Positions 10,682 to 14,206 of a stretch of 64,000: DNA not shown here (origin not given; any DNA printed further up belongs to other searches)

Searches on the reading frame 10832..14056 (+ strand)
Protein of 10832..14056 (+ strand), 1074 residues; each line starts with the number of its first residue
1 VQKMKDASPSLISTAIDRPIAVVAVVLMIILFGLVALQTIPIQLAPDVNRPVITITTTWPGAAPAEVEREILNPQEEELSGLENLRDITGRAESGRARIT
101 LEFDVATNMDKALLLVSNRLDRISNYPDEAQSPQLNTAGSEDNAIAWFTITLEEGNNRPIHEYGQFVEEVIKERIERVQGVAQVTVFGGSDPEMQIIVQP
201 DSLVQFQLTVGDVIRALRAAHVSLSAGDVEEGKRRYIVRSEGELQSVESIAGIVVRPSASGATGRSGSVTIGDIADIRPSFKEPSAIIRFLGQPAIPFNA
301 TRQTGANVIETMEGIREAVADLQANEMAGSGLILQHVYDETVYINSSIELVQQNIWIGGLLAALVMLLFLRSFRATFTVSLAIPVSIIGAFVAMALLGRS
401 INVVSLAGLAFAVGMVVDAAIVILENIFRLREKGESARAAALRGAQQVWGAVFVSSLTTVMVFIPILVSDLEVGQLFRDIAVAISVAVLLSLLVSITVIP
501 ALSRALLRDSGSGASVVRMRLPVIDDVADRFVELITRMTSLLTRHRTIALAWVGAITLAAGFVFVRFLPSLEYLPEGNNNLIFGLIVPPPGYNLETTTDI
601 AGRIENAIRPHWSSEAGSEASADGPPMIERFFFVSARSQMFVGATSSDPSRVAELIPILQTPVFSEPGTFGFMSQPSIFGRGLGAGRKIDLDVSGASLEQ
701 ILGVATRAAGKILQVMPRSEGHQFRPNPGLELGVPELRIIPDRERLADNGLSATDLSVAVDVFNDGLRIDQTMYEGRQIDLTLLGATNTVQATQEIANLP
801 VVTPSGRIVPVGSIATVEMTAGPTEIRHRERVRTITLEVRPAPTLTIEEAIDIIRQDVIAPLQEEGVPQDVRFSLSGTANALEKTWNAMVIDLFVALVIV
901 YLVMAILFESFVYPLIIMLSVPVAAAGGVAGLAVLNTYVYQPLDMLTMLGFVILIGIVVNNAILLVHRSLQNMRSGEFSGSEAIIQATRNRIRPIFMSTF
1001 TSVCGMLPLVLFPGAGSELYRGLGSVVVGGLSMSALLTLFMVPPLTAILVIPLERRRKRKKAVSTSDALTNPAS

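Call 29: search_protein_families(library=ncbifam, proteins=[window:10832-14056:+], max_evalue=0.00001)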
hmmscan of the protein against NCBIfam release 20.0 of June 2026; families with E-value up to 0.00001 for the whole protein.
window:10832-14056:+ (1074 aa): 18 families
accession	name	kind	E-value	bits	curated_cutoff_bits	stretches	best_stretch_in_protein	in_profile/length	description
NF033617.1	RND_permease_2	subfamily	4.8e-188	627.3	1250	1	14-1045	3-1003/1009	multidrug efflux RND transporter permease subunit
NF000282.2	RND_permease_1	subfamily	6.1e-153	511.1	1250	1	16-1044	5-1022/1029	multidrug efflux RND transporter permease subunit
TIGR00915.1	2A0602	subfamily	1.3e-133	447.1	940.35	1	16-1062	6-1041/1050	efflux RND transporter permease subunit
NF007905.0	PRK10614.1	equivalog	7.3e-129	431.1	1774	2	14-584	6-562/1025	multidrug efflux RND transporter permease subunit MdtC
NF007798.0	PRK10503.1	equivalog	8.7e-113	377.8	1584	1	15-1062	16-1034/1040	MdtB/MuxB family multidrug efflux RND transporter permease subunit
NF007133.0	PRK09579.1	equivalog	8e-100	334.9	1763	1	14-1057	6-1010/1017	multidrug efflux RND transporter permease subunit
NF007131.0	PRK09577.1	equivalog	1.6e-93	314.2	1768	2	16-611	6-598/1045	multidrug efflux RND transporter permease subunit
NF007842.1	PRK10555.1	equivalog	2.8e-92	310.2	1854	1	15-1050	5-1026/1036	multidrug efflux RND transporter permease AcrD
NF011706.2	PRK15127.1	equivalog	3.1e-89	300.2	2150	1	15-1060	5-1036/1049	multidrug efflux RND transporter permease subunit AcrB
TIGR00914.1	2A0601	subfamily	1.5e-86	291.1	701.45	1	11-1060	5-1043/1051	CusA/CzcA family heavy metal efflux RND transporter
NF000037.1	RND_perm_OqxB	exception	6.2e-79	266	2200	1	15-1057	7-1042/1050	multidrug efflux RND transporter permease subunit OqxB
TIGR00921.1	2A067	subfamily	2.5e-16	58.9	351.9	2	856-1058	157-353/733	hydrophobe/amphiphile efflux-3 (HAE3) family transporter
TIGR00833.1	actII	subfamily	7e-12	44.4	874.7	2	850-1048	136-331/910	MMPL family RND transporter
TIGR03480.1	HpnN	hypoth_equivalog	1.6e-11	42.9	751.85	1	310-549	229-465/862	hopanoid biosynthesis associated RND transporter like protein HpnN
TIGR00916.1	2A0604s01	subfamily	1e-10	41.6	148.6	1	334-496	70-231/231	SecD/SecF family protein translocase subunit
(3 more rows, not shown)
